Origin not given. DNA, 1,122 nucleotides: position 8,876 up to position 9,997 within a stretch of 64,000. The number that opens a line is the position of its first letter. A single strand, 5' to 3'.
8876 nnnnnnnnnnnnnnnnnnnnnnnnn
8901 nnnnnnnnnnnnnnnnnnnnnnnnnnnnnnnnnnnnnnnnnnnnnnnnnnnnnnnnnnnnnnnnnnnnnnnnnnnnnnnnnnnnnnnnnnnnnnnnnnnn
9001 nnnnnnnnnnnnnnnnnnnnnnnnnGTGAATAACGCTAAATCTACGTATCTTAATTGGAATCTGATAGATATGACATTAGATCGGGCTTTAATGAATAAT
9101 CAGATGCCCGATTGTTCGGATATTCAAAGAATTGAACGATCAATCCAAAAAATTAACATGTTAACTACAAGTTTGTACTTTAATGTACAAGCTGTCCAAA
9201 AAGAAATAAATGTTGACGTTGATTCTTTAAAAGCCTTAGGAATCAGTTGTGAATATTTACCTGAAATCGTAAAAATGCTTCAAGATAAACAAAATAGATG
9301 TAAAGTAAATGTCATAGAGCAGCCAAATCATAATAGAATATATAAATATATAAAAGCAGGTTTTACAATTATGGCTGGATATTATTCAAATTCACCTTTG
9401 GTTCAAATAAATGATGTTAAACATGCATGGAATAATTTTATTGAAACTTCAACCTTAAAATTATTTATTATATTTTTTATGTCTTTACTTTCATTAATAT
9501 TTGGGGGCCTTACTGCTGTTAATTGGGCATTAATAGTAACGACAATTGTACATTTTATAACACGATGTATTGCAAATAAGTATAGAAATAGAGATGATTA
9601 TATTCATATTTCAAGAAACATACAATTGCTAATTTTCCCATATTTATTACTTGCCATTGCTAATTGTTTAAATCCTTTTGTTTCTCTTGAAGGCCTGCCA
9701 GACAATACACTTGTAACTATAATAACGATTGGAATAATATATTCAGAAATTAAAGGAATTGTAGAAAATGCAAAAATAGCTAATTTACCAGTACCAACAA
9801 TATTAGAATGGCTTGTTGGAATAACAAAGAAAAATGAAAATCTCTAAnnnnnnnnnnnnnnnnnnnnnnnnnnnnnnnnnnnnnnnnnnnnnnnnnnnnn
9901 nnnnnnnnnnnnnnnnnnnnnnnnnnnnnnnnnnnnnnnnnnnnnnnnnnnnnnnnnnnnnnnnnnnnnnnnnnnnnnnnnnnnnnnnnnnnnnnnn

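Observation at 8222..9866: AT-rich three-gene cassette wedged between two convergent GC-rich genes: candidate undescribed membrane-effector (toxin or abortive-infection-like) system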

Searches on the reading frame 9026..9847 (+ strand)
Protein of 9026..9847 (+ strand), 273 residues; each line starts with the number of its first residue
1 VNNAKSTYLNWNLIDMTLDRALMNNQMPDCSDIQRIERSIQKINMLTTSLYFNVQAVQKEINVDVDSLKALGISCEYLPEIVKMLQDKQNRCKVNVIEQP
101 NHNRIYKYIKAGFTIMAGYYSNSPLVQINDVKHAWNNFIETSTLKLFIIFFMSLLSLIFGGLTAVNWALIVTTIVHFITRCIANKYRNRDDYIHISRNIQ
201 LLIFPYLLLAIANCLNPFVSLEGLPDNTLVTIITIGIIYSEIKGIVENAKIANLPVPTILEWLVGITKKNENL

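Call 4: search_protein_families(library=pfam, proteins=[window:9026-9847:+], max_evalue=1)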
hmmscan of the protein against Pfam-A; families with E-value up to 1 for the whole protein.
window:9026-9847:+ (273 aa): 3 families
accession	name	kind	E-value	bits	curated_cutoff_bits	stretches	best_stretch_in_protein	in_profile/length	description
PF05105.17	Phage_holin_4_1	-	1.7e-07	31.8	22.2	1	154-266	2-113/116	Bacteriophage holin family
PF01484.22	Col_cuticle_N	-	0.012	16.2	23.5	0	48-70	19-41/50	Nematode cuticle collagen N-terminal domain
PF01397.27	Terpene_synth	-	0.21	11.7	37.6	1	35-91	25-81/188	Terpene synthase, N-terminal domain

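Call 5: search_protein_families(library=padloc, proteins=[window:9026-9847:+], max_evalue=1)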
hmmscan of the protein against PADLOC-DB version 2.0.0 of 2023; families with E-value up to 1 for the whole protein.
window:9026-9847:+ (273 aa): 0 families

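Call 6: search_protein_families(library=phrogs, proteins=[window:9026-9847:+], max_evalue=1)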
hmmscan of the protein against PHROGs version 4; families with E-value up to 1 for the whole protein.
window:9026-9847:+ (273 aa): 2 families
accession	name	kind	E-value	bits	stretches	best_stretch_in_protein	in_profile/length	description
phrog_4876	-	unknown function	0.044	14.4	1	34-98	82-147/226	-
phrog_15136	-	unknown function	0.1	13.8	0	53-89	69-106/122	-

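Call 8: find_homologous_proteins(query=window:9026-9847:+, max_evalue=0.01)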
Query window:9026-9847:+ (273 aa): 2 proteins with E <= 0.01 among 447 candidates.
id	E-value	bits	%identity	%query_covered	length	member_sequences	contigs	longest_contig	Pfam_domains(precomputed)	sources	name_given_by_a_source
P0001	5.4e-176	601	100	100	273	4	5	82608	PF05105.18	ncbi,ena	-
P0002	3.4e-39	153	41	66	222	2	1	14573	PF05105.18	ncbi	-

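Call 9: find_encoding_contigs(protein=P0001, flank=6000, max_places=10)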
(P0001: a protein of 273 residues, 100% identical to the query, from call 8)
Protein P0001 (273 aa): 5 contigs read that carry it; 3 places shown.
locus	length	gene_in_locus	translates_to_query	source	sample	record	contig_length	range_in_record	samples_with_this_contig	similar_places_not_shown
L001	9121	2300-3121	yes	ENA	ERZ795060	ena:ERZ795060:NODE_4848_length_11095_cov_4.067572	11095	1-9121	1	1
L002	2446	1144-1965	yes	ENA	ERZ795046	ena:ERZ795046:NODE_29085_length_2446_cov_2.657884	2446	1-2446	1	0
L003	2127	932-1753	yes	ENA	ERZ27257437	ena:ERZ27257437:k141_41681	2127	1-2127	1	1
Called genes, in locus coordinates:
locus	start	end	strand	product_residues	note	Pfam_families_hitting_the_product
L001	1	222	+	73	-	?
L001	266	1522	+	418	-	PF01979:Amidohydro_1, PF07969:Amidohydro_3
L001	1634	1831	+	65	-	-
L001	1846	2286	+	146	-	-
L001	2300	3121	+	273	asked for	PF05105:Phage_holin_4_1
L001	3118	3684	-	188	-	-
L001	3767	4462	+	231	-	PF00753:Lactamase_B, PF19583:ODP (weak), PF23023:Anti-Pycsar_Apyc1 (faint)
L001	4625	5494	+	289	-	PF14343:PrcB_C, PF10648:Gmad2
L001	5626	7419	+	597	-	PF23500:DUF7133 (faint), PF06739:SBBP (faint), PF07995:GSDH (faint), PF22807:TrAA12 (faint), PF08450:SGL (faint)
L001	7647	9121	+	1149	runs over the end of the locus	?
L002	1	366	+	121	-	?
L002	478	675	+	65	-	-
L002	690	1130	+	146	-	-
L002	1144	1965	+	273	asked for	PF05105:Phage_holin_4_1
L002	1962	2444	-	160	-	?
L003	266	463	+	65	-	-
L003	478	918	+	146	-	-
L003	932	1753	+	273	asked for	PF05105:Phage_holin_4_1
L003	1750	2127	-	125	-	?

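Call 10: find_encoding_contigs(protein=P0002, flank=8000, max_places=10)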
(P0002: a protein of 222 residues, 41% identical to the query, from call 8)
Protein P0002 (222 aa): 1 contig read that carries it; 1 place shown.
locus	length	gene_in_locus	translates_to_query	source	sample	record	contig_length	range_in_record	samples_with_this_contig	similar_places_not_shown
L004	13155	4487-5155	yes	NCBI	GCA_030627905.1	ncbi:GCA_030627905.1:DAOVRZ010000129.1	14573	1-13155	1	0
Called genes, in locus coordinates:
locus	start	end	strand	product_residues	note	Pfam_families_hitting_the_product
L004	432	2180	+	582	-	PF00749:tRNA-synt_1c, PF03950:tRNA-synt_1c_C, PF20974:tRNA-synt_1c_C2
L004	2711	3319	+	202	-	-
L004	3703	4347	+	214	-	-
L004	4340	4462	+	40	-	-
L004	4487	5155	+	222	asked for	PF05105:Phage_holin_4_1 (weak)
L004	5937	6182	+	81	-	PF20797:HepT-like_2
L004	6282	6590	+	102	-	PF02463:SMC_N (faint), PF13476:AAA_23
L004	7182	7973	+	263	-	-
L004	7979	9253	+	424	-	-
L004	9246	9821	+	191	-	-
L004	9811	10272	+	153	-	PF03403:PAF-AH_p_II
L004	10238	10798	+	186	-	PF03403:PAF-AH_p_II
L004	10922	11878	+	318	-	-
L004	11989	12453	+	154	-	-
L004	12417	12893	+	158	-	PF00583:Acetyltransf_1 (weak), PF13302:Acetyltransf_3 (faint)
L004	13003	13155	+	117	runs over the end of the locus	PF13353:Fer4_12 (weak), PF04055:Radical_SAM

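Call 37: search_protein_representatives(alignment_id=A2)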
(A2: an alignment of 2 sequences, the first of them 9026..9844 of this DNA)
Query: 2 sequences, 274 profile positions. Proteins with E-value up to 0.001 (for the whole library): 39; up to 1e-10: 29; up to 1e-30: 24. The best 39 are listed.
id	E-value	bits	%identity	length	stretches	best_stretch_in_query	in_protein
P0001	4.4e-162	554.0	-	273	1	1-272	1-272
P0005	8.5e-66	238.2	-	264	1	28-266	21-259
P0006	3.1e-63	229.8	-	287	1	95-268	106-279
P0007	9.7e-61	221.6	-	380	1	96-271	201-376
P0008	8.9e-60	218.5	-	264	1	108-270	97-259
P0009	1.5e-57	211.2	-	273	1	85-274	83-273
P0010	4.7e-57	209.5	-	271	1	62-272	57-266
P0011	1.1e-56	208.3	-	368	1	76-269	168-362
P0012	4.9e-56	206.2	-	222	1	86-273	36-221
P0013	4.9e-56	206.2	-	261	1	103-269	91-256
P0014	1.4e-53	198.2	-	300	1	54-271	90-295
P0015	1.7e-53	197.9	-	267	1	30-269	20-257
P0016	3.5e-53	196.8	-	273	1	30-269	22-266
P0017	2.4e-52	194.1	-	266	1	21-273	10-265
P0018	4.2e-51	190.0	-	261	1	34-268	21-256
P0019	9.5e-51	188.8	-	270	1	31-270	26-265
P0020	4.9e-50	186.5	-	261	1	31-274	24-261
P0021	3.7e-48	180.4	-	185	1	122-272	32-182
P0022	9.0e-45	169.2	-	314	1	117-268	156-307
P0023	5.4e-42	160.1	-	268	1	35-266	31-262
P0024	3.5e-40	154.2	-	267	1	14-271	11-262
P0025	1.5e-37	145.6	-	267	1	22-266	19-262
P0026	6.0e-35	137.0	-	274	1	26-268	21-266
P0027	4.5e-31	124.3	-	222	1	32-230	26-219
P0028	8.2e-26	107.1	-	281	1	32-267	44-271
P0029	8.9e-21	90.5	-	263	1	33-268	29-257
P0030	2.0e-19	86.1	-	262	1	36-265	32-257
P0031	7.1e-17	77.8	-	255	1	30-271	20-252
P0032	1.7e-15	73.2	-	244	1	118-262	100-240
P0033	1.8e-09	53.4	-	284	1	121-263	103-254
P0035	1.2e-07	47.5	-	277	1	109-257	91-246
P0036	7.6e-05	38.3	-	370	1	122-238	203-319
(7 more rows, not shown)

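Call 40: predict_structure(alignment_id=A2)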
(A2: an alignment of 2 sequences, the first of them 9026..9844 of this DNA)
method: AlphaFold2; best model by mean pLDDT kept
length: 273 residues; sequences in the alignment: 2
mean_pLDDT: 38.4   pTM: 0.24
mean pLDDT of the five models: 38.4, 38.2, 37.9, 37.6, 37.6
residues with pLDDT >= 90: 0; 70-90: 0; 50-70: 31; < 50: 242
segments of 3 or more residues with pLDDT < 50: 1-170, 179-234, 254-256, 266-273
pLDDT, mean of each block of 10 residues (from residue 1): 28 39 39 39 30 29 34 33 36 28 27 28 27 31 36 39 45 49 47 45 44 39 38 50 57 53 48 33
secondary structure, 60 per line:
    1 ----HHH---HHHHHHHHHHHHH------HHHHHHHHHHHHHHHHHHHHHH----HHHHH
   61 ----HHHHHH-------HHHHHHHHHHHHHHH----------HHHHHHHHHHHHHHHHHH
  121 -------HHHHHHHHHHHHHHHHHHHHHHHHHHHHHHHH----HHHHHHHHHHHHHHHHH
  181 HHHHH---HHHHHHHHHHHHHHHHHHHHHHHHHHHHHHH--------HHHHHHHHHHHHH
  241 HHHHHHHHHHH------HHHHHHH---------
elements in order: H11-23 H30-51 H56-60 H65-70 H78-92 H103-120 H128-159 H164-185 H189-219 H228-251 H258-264

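Call 41: find_homologous_proteins(query=A4, max_evalue=0.001)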
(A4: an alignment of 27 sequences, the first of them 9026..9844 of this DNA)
Query A4 (27 sequences) (273 aa, profile of the alignment): 4 proteins with E <= 0.001 among 4575 candidates.
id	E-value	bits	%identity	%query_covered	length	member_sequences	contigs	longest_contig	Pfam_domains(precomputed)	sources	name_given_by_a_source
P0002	1.4e-92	328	41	66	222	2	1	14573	PF05105.18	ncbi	-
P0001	1.1e-81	292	100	100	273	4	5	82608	PF05105.18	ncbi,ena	-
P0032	4.5e-57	211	28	54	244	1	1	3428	PF05105.18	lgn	-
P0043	3.6e-42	163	26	60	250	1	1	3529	PF05105.18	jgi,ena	-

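Call 47: find_encoding_contigs(protein=P0032, flank=6000)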
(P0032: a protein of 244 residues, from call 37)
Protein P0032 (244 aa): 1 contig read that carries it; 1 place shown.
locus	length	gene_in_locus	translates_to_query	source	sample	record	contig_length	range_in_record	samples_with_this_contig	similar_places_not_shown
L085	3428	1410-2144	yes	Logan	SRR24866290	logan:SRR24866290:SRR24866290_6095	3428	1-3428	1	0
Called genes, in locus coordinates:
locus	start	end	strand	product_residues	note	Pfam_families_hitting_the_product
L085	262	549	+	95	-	-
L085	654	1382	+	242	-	-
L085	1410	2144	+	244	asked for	PF05105:Phage_holin_4_1 (weak)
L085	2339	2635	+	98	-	-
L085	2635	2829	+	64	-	-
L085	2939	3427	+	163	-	?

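Call 48: find_encoding_contigs(protein=P0043, flank=6000)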
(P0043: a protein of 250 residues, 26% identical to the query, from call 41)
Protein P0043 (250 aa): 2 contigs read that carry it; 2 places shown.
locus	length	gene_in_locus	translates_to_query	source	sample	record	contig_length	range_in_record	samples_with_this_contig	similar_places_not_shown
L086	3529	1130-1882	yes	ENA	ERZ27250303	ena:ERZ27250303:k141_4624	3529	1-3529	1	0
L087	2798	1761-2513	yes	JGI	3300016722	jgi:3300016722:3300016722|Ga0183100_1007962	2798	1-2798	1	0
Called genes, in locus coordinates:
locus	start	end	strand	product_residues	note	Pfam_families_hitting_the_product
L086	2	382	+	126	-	?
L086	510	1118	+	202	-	-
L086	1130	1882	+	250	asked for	PF05105:Phage_holin_4_1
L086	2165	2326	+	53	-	-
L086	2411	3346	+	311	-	-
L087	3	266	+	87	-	?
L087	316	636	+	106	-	-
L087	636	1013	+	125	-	-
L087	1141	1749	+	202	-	-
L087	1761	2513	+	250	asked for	PF05105:Phage_holin_4_1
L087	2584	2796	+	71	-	?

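Call 52: search_protein_families(library=phrogs, proteins=[L085:262-546:+, L085:654-1379:+, L085:2324-2632:+, L085:2635-2826:+, L085:2939-3427:+, L087:316-633:+, L087:636-1010:+, L087:1129-1746:+, L086:2411-3343:+], max_evalue=0.01)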
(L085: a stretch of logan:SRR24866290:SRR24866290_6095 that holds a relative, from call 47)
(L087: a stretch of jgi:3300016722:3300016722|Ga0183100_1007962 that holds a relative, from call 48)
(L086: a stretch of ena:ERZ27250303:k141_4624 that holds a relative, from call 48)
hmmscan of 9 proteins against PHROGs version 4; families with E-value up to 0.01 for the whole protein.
L085:262-546:+ (95 aa): 0 families

L085:654-1379:+ (242 aa): 0 families

L085:2324-2632:+ (103 aa): 0 families

L085:2635-2826:+ (64 aa): 0 families

L085:2939-3427:+ (163 aa): 0 families

L087:316-633:+ (106 aa): 9 families
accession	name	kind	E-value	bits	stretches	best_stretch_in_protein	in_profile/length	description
phrog_7370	-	DNA, RNA and nucleotide metabolism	5.5e-06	27.4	1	20-69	40-89/115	HNH endonuclease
phrog_7785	-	DNA, RNA and nucleotide metabolism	1.5e-05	26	1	19-82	68-125/147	HNH endonuclease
phrog_740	-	DNA, RNA and nucleotide metabolism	3.6e-05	23.9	1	18-69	35-84/332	HNH endonuclease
phrog_2214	-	DNA, RNA and nucleotide metabolism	0.00093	19.4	1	18-60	190-233/429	HNH endonuclease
phrog_5200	-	DNA, RNA and nucleotide metabolism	0.0028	18.6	1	17-87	36-102/154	HNH endonuclease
phrog_15103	-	unknown function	0.0044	17.5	1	19-81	201-266/280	-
phrog_6050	-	DNA, RNA and nucleotide metabolism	0.0046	16.8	1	15-68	305-362/402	HNH endonuclease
phrog_3497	-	unknown function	0.0064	17.4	1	19-40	14-35/150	-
phrog_589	-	DNA, RNA and nucleotide metabolism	0.0091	16.8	0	13-66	82-135/179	HNH endonuclease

L087:636-1010:+ (125 aa): 2 families
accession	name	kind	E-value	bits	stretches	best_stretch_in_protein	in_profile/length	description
phrog_10000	-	unknown function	4.4e-06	28.1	1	11-109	14-110/128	-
phrog_1389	-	unknown function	4.8e-06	27.6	1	15-111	12-107/122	-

L087:1129-1746:+ (206 aa): 0 families

L086:2411-3343:+ (311 aa): 16 families
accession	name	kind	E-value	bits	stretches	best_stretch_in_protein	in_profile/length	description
phrog_12798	-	tail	4.7e-19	69.1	2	20-187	717-877/1031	tail length tape measure protein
phrog_339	-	tail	6.7e-11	42.1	1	12-271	818-1076/1123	tail length tape measure protein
phrog_10093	-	tail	1e-10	40.7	1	203-264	1789-1846/1899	tail length tape measure protein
phrog_24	-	tail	2e-10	40.4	1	12-291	765-1034/1151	tail length tape measure protein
phrog_2335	-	tail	3.3e-09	36.2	1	10-244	1231-1436/1536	tail length tape measure protein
phrog_1538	-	tail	1.8e-06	28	1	3-163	512-654/811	tail length tape measure protein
phrog_167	-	tail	2.6e-06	26.4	1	201-246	1398-1442/1555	tail length tape measure protein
phrog_16384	-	unknown function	9.3e-06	26.2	1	19-264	131-408/463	-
phrog_12490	-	lysis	2e-05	24.2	1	153-244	448-538/870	endolysin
phrog_37649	-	tail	0.00037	18.8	1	105-179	1775-1847/2006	tail length tape measure protein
phrog_34082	-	tail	0.00042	20.2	1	217-269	502-556/579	tail length tape measure protein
phrog_1716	-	tail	0.00053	19.6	1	33-290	636-911/943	tail length tape measure protein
phrog_4070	-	tail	0.00053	19.2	1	215-247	852-884/989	tail length tape measure protein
phrog_8537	-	unknown function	0.0012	19.2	1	215-246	247-278/384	-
phrog_19547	-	unknown function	0.0014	18.7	1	93-155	287-347/533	-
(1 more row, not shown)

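Call 53: search_protein_families(library=pfam, proteins=[L085:262-546:+, L085:654-1379:+, L085:2324-2632:+, L085:2635-2826:+, L085:2939-3427:+, L087:316-633:+, L087:636-1010:+, L087:1129-1746:+, L086:2411-3343:+], max_evalue=0.01)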
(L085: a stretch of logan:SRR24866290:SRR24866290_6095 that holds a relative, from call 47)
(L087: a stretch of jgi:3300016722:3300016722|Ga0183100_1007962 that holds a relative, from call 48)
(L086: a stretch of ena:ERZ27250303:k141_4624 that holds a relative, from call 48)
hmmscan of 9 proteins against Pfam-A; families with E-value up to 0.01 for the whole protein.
L085:262-546:+ (95 aa): 0 families

L085:654-1379:+ (242 aa): 0 families

L085:2324-2632:+ (103 aa): 0 families

L085:2635-2826:+ (64 aa): 0 families

L085:2939-3427:+ (163 aa): 0 families

L087:316-633:+ (106 aa): 3 families
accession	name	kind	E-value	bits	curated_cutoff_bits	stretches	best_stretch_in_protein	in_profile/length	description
PF01844.29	HNH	-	0.0015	19.1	21.4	1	24-54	1-35/47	HNH endonuclease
PF13391.12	HNH_2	-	0.0046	17.2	21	1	24-56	1-51/66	HNH endonuclease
PF13404.12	HTH_AsnC-type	-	0.0076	16.5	27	0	84-100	24-40/42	AsnC-type helix-turn-helix domain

L087:636-1010:+ (125 aa): 1 family
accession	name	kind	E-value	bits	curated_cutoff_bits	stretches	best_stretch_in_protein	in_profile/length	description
PF17173.10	DUF5129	-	0.0078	15.8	27.3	1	27-111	197-281/337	Domain of unknown function (DUF5129)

L087:1129-1746:+ (206 aa): 0 families

L086:2411-3343:+ (311 aa): 1 family
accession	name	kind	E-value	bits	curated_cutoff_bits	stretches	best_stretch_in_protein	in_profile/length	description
PF09718.15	Tape_meas_lam_C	-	0.00061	20.2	23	1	97-168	7-75/76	Lambda phage tail tape-measure protein (Tape_meas_lam_C)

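Call 56: find_encoding_contigs(protein=P0005, flank=8000)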
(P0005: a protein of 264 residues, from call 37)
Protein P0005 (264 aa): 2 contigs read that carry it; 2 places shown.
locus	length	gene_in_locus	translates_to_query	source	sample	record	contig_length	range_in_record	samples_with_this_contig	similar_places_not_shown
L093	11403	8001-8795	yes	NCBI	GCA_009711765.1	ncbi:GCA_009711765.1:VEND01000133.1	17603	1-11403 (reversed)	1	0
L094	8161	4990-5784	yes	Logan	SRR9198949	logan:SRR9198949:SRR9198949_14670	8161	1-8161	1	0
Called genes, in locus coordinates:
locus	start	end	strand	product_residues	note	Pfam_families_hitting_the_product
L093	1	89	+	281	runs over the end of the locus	PF02899:Phage_int_SAM_1, PF13495:Phage_int_SAM_4, PF00589:Phage_integrase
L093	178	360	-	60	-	-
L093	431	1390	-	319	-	-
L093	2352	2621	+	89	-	PF18903:DUF5659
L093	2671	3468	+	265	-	PF02086:MethyltransfD12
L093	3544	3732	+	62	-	-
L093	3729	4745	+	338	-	PF14386:DUF4417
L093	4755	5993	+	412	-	PF12224:Amidoligase_2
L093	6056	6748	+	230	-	-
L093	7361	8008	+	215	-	-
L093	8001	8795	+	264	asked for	PF05105:Phage_holin_4_1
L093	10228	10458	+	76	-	PF09954:DUF2188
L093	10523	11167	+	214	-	-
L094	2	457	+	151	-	?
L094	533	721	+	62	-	-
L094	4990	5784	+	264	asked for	PF05105:Phage_holin_4_1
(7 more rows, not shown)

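Call 57: list_cluster_members(proteins=[P0005, P0006, P0007, P0008, P0009, P0010, P0011, P0012, P0013, P0014])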
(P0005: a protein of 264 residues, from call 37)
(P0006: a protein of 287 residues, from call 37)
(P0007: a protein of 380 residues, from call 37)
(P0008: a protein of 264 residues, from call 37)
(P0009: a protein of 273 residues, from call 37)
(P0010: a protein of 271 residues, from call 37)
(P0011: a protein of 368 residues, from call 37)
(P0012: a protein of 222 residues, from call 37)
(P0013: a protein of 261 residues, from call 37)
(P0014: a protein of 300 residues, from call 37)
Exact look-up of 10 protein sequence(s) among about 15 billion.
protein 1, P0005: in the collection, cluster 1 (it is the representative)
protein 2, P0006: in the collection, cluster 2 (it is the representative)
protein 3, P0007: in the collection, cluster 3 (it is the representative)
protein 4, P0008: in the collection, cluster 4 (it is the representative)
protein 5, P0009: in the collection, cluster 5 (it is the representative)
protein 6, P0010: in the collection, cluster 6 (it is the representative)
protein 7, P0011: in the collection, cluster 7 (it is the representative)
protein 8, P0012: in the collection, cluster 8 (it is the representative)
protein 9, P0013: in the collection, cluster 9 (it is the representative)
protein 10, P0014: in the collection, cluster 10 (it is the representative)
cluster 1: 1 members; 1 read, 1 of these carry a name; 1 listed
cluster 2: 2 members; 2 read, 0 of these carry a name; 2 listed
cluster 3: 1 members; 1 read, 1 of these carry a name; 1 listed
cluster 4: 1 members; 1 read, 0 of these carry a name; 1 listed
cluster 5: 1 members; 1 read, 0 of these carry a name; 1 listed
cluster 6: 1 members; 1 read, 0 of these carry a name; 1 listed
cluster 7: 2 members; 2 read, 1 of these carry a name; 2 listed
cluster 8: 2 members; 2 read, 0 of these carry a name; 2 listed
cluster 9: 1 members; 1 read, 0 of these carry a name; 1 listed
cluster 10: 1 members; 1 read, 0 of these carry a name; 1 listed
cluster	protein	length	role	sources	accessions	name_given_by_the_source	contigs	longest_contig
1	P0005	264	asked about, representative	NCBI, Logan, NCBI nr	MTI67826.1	MAG: phage holin family protein [Firmicutes bacterium] | phage holin family protein [Bacillota bacterium]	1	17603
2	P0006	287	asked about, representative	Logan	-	-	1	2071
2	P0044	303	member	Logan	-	-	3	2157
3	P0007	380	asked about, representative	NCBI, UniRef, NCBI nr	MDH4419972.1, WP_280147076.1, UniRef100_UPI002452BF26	phage holin family protein [Bacillus cereus] | phage holin family protein n=1 Tax=Bacillus cereus TaxID=1396 RepID=UPI002452BF26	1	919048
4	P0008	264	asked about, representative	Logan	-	-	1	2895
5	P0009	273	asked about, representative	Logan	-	-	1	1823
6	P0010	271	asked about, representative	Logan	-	-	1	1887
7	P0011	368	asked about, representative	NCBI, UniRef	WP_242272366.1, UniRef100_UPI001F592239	phage holin family protein [Bacillus cereus group sp. BfR-BA-01538] | phage holin family protein n=1 Tax=Bacillus cereus group sp. BfR-BA-01538 TaxID=2920373 ...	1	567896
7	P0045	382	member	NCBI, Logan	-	-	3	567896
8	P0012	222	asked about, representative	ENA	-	-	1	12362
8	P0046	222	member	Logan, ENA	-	-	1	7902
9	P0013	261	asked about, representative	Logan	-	-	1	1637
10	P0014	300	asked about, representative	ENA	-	-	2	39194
